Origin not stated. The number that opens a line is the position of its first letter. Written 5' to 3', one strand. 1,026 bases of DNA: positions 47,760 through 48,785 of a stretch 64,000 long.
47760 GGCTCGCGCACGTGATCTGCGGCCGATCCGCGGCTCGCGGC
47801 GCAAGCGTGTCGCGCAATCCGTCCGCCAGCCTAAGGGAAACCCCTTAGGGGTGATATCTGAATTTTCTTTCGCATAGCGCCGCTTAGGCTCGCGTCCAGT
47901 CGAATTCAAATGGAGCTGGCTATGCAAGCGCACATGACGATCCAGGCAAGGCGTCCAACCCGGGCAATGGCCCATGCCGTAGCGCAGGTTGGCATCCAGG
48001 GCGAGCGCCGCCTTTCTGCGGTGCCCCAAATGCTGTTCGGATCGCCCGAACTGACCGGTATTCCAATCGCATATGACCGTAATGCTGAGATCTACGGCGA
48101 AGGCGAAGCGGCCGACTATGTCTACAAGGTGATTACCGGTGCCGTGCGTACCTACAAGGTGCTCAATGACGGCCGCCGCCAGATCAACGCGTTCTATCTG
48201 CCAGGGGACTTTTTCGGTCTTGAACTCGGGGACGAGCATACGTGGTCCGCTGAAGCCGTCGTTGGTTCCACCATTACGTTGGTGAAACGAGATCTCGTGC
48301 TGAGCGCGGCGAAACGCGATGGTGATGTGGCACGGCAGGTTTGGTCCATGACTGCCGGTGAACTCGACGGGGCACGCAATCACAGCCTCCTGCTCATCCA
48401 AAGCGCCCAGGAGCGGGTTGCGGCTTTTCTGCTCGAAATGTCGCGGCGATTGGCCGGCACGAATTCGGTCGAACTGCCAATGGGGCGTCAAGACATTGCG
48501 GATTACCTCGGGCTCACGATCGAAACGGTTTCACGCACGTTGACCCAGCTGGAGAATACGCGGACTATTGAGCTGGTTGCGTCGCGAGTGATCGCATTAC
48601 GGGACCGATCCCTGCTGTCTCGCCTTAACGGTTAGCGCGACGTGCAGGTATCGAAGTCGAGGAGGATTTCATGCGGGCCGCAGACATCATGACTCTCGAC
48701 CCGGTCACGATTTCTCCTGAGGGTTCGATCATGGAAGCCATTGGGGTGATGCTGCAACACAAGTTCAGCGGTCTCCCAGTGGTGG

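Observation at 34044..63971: A 30-kb FixLJ/FixK low-oxygen island with nine FixK-type boxes, all in intergenic regions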

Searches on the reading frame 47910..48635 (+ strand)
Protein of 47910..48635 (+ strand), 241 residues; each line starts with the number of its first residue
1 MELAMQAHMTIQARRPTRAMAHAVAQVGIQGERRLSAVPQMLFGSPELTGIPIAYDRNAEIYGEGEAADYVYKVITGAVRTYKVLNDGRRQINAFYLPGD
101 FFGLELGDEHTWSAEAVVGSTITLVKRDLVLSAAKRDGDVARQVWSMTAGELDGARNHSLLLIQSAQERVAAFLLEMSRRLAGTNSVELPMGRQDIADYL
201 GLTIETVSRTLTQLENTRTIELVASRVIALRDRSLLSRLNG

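Call 8: search_protein_families(library=pfam, proteins=[window:47910-48635:+], max_evalue=0.01)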
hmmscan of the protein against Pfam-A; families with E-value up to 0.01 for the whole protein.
window:47910-48635:+ (241 aa): 3 families
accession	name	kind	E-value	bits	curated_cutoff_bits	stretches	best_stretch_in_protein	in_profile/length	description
PF13545.12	HTH_Crp_2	-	1.9e-17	63.4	27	1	168-238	1-69/70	Crp-like helix-turn-helix domain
PF00325.26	Crp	-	5.9e-15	55.1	21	1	189-217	1-29/32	Bacterial regulatory proteins, crp family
PF00027.35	cNMP_binding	-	3.9e-13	49.6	27.5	1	54-133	3-85/89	Cyclic nucleotide-binding domain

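Call 12: find_related_loci(query=window:47910-48635:+, collection=genome_contigs, flank=10000)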
Query window:47910-48635:+ (241 aa) in genome_contigs; peptide patterns used: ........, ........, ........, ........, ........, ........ (x = any residue, [..] = any of these).
316 stretches matched a pattern; 244 encode a relative of the query (tblastn E <= 1e-3); the best 80 are kept; 80 distinct loci.
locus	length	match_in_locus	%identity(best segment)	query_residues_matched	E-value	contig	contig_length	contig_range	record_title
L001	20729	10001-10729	78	2-241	2e-122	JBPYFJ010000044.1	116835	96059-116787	MAG: Xanthobacteraceae bacterium isolate Bin.016.fastaField_pasture_P3 k127_2609174, whole genome shotgun sequence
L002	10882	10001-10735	77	2-241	1e-118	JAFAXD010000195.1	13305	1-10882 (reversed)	MAG: Xanthobacteraceae bacterium isolate CP_BM_RX_79 BM_RX_k147_4878242, whole genome shotgun sequence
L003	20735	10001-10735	77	2-241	2e-117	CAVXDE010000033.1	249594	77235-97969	MAG: uncultured Alphaproteobacteria bacterium isolate MFD04428.bin.1.20 genome assembly, contig: contig_50998, whole gen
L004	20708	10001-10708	75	2-241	2e-114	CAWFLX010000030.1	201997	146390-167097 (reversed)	MAG: uncultured Alphaproteobacteria bacterium isolate MFD06298.bin.1.62 genome assembly, contig: contig_37035, whole gen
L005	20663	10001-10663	67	22-241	7e-92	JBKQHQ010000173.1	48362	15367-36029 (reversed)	MAG: Xanthobacteraceae bacterium isolate BAr1A1B1C__bin_108 BAr1A1B1C_000000259252, whole genome shotgun sequence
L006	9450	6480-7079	58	42-240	1e-69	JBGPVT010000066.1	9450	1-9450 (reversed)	MAG: Xanthobacteraceae bacterium isolate OBJ1_062018_110_1 k141_2868208_length_9450_cov_15.7046, whole genome shotgun se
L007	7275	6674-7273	57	39-238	7e-68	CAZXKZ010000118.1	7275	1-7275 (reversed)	MAG TPA_asm: uncultured Bauldia sp. isolate binchicken_co179_73 genome assembly, contig: NODE_17664_length_7275_cov_3.82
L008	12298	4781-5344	49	50-239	9e-52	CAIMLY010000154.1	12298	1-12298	MAG: uncultured Alphaproteobacteria bacterium isolate Loclat_bin-15959 genome assembly, contig: bin-15959:154/413, whole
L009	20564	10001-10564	49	50-239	2e-50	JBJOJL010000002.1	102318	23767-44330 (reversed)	MAG: Pseudomonadota bacterium isolate stroublescreek_2019_sw_WHONDRS-S19S_0089_A_bin.5 scaffold_0000055, whole genome sh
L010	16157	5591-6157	46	50-239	1e-49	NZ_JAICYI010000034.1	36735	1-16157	MAG: Phenylobacterium sp. isolate LS_ISSM_2_bin.19 k141_263076_length_36735_cov_20.8291, whole genome shotgun sequence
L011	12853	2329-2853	53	49-226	2e-49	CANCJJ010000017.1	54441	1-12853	MAG: Phenylobacterium aquaticum isolate JR-MC-G-240519-88 genome assembly, contig: JR-MC-G-240519-C820, whole genome sho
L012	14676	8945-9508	49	50-239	3e-49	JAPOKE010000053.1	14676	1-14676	MAG: Phenylobacterium parvum isolate bin81 NODE_53_length_14676_cov_1.375574, whole genome shotgun sequence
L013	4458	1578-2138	48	51-239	2e-49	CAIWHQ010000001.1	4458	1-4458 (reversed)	MAG: uncultured Alphaproteobacteria bacterium isolate ErkenSummer_bin-3150 genome assembly, contig: bin-3150:001/391, wh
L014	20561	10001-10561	48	51-239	2e-49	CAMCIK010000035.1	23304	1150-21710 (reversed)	MAG: Phenylobacterium deserti isolate MiE-16apr19-181 genome assembly, contig: MiE-16apr19-C3913, whole genome shotgun s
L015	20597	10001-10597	47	40-239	5e-49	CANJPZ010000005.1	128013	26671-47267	MAG: Caulobacteraceae bacterium isolate RH-23may17-508 genome assembly, contig: RH-23may17-C288-p2, whole genome shotgun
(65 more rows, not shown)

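Call 23: search_solved_structures(query=window:47910-48635:+, show_alignments=2, max_evalue=0.00001)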
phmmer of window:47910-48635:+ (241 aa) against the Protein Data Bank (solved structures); distinct sequences matched with E-value up to 0.00001: 21.
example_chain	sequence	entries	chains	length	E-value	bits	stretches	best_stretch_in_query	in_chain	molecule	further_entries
4i2o_A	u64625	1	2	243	9.6e-60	205.1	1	44-239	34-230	FixK2 protein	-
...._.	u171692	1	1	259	8.5e-21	77.7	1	57-241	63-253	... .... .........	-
9qly_A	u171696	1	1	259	2.3e-20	76.4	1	57-241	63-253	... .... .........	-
9qll_A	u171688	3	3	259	5.7e-20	75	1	57-241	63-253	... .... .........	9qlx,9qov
5cvr_A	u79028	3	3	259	5.7e-20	75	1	57-241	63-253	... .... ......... | FNR regulator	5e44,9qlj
8qto_A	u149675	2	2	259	5.8e-20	75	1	57-241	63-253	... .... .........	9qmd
9qmc_A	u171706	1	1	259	5.8e-20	75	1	57-241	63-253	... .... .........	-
3fx3_A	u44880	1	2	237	1.9e-12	50.5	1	18-216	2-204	Cyclic nucleotide-binding protein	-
3h3z_A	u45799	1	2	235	5.6e-12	48.9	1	36-216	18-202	Cyclic nucleotide-binding protein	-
3h3u_A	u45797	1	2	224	5.9e-10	42.3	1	52-234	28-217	PROBABLE TRANSCRIPTIONAL REGULATORY PROTEIN (PROBABLY CRP/FNR-FAMILY)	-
3mzh_A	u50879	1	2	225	6e-10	42.3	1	52-234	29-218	PROBABLE TRANSCRIPTIONAL REGULATORY PROTEIN (PROBABLY CRP/FNR-FAMILY)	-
3d0s_A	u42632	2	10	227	6.1e-10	42.3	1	52-234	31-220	TRANSCRIPTIONAL REGULATORY PROTEIN | PROBABLE TRANSCRIPTIONAL REGULATORY PROTEIN (PROBABLY CRP/ FNR-FAMILY)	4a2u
3i54_A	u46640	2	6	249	8.2e-10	41.8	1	52-234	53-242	Transcriptional regulator, Crp/Fnr family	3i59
3dkw_A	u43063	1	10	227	1.5e-08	37.7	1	53-236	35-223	DNR protein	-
4cyd_A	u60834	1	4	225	1.7e-08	37.5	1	53-230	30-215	PROBABLE TRANSCRIPTION REGULATOR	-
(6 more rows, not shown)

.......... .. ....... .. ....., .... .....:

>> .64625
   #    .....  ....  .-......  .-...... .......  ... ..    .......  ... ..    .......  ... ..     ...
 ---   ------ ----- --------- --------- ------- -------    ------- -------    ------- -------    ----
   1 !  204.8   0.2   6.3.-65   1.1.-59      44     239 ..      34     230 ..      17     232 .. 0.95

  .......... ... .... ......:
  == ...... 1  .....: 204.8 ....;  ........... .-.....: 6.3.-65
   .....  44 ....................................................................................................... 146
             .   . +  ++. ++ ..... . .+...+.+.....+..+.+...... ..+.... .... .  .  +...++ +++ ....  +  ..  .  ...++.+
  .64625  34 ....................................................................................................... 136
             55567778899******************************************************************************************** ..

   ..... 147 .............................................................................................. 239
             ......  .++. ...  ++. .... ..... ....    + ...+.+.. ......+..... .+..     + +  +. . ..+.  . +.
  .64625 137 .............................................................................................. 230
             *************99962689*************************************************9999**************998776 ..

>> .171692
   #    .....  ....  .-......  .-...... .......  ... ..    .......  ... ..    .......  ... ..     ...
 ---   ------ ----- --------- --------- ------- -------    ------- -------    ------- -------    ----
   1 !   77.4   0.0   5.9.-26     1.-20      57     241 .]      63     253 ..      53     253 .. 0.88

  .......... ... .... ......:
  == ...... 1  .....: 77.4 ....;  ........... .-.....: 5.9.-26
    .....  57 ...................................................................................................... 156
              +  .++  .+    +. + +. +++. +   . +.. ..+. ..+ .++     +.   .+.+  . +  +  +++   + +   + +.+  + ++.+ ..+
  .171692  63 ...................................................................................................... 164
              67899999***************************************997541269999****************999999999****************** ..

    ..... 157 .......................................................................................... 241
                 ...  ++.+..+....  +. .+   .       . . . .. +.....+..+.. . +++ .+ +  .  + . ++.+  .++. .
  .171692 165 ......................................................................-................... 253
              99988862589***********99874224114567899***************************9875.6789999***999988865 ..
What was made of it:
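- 47922..49763 (+): fixK (237 aa, no cysteine), CBS-BON protein and small cytochrome c; probable operon. PDB FixK2 entry 4I2O matches at 9.6e-60 (call 23).
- On FixK subgroup of Crp/Fnr regulators: The helix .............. aligns with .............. of FixK2 in entry 4I2O (call 23). This is still the best NCBIfam family, and FixK2 is the best PDB hit (call 23).
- The FixK recognition helix is nearly identical to that of FixK2 solved on its box (call 23).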

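Call 24: search_protein_families(library=ncbifam, proteins=[window:47910-48635:+], max_evalue=0.001)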
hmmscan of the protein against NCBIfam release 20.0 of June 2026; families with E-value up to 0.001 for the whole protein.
window:47910-48635:+ (241 aa): 9 families
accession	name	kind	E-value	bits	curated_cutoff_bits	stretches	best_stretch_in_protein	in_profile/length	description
NF050806.1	TransRegFixKCaul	equivalog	2.4e-63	213.3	300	1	46-239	19-213/215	transcriptional regulator FixK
NF045989.1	TransRegFnrLRhodb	equivalog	1.3e-28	99.9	300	1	58-237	44-232/245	transcriptional regulator FnrL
NF008365.0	PRK11161.1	subfamily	1.6e-23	83.3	228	1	58-240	55-243/250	fumarate/nitrate reduction transcriptional regulator Fnr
NF006901.0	PRK09392.1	equivalog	3.1e-16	59.4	211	1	58-239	38-220/236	transcriptional activator FtrB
NF050815.1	TransActFtrBCaul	equivalog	7.9e-13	48.2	300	1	55-239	37-222/251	transcriptional activator FtrB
NF052518.1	TransRegLdrP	equivalog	7.5e-11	42.4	300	1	56-228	5-177/195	transcriptional regulator LdrP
NF010499.0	PRK13918.1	equivalog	2.9e-08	33.5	274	1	59-218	21-180/205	CRP/FNR family transcriptional regulator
NF008732.0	PRK11753.1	equivalog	4.2e-07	29.7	266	1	55-222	28-203/214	cAMP-activated global transcriptional regulator CRP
NF053664.1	TransRegPtrACyano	equivalog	0.00078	18.8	300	0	70-230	29-190/196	Crp/Fnr family transcriptional regulator PtrA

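Call 26: find_encoding_contigs(protein=window:47910-48635:+, flank=2000, max_places=4)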
Protein window:47910-48635:+ (241 aa): no gene with exactly this product is on record in the collection.

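Call 27: find_encoding_contigs(protein=window:47922-48635:+, flank=2000, max_places=4)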
Protein window:47922-48635:+ (237 aa): 1 contig read that carries it; 1 place shown.
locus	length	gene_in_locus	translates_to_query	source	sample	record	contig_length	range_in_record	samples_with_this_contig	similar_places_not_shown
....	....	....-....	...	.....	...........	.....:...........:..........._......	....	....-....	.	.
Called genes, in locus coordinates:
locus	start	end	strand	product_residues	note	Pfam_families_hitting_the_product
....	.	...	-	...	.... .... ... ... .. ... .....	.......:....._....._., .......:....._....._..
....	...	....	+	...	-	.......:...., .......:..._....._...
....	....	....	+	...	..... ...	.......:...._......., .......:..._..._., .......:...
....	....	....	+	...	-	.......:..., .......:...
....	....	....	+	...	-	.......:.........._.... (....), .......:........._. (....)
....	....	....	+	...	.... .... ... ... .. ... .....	?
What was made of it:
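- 47922..49763 (+): The exact FixK protein and the same gene order occur on a Logan metagenome contig (call 27).
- Tried and rejected: The 237-aa form (start 47922) is on a Logan metagenome contig with the same gene order, but no organism name was obtained (calls 26, 27).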

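Call 72: search_dna_similar(query=window:47922-48635:+, collection=plasmids, mode=protein, max_rows=15)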
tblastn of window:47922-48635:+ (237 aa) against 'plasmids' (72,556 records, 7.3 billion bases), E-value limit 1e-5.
Records with a match: 1209; places in all: 1606; records where one place covers at least 80% of the query: 61.
Best place of each record, by identity: <60% 1209.
By first word of the organism name: Enterococcus 218; Rhizobium 217; Ralstonia 135; Sinorhizobium 101; Enterobacter 54; Agrobacterium 38; Leuconostoc 34; Azospirillum 28; Listeria 25; Sphingobium 21; and 95 more.
By predicted mobility (MOB-suite, as given by PLSDB): conjugative 501; non-mobilizable 427; mobilizable 281.
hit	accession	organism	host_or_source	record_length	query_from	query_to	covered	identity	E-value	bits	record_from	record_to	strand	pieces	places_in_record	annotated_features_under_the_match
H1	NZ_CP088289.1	Bradyrhizobium septentrionale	Glycine max cv. AC Glengarry,Cell ...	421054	40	236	83%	55.6%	5e-58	204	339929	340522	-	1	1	helix-turn-helix domain-containing protein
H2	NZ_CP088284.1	Bradyrhizobium septentrionale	Glycine max cv. AC Glengarry,Cell ...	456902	40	236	83%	55.6%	5e-58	204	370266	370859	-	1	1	helix-turn-helix domain-containing protein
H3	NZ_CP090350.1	Methylobacterium oryzae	single cell,soil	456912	11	226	91%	48.2%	7e-46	169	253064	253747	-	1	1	helix-turn-helix domain-containing protein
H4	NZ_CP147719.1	Bradyrhizobium sp. 2S1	-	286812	71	236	70%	58.6%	6e-39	186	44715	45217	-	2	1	none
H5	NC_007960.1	Nitrobacter hamburgensis X14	-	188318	40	212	73%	55.7%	2e-53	191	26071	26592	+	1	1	none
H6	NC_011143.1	Phenylobacterium zucineum HLK1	-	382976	45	235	81%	49.0%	2e-52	189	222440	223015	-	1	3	helix-turn-helix domain-containing protein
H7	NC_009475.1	Bradyrhizobium sp. BTAi1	-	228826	46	235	80%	47.9%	2e-48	177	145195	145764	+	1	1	helix-turn-helix domain-containing protein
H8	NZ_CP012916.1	Azospirillum brasilense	Digitaria eriantha,microbe,root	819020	1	235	99%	38.7%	2e-38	148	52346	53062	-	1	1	helix-turn-helix domain-containing protein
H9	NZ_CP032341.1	Azospirillum brasilense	soil sample,Agricultural field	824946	1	235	99%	38.7%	2e-38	148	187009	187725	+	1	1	helix-turn-helix domain-containing protein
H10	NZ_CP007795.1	Azospirillum argentinense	Triticum aestivum L.,Root,wheat ...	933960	1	235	99%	38.7%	3e-38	147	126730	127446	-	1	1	helix-turn-helix domain-containing protein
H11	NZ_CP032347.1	Azospirillum brasilense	soil sample,Agricultural field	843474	1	235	99%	38.7%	4e-38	147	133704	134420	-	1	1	helix-turn-helix domain-containing protein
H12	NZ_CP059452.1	Azospirillum brasilense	Prokaryotes,soil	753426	1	235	99%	38.7%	1e-37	145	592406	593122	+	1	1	helix-turn-helix domain-containing protein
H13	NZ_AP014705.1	Methylobacterium aquaticum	-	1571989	54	236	77%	48.9%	3e-43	162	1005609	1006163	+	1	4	none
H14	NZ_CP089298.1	Methylobacterium currus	Solanum lycopersicum,single cell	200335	54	228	74%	50.6%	2e-44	165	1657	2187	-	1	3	helix-turn-helix domain-containing protein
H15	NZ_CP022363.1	Azospirillum sp. TSH58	single cell,paddy soils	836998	1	219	92%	40.4%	2e-38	148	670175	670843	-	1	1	helix-turn-helix domain-containing protein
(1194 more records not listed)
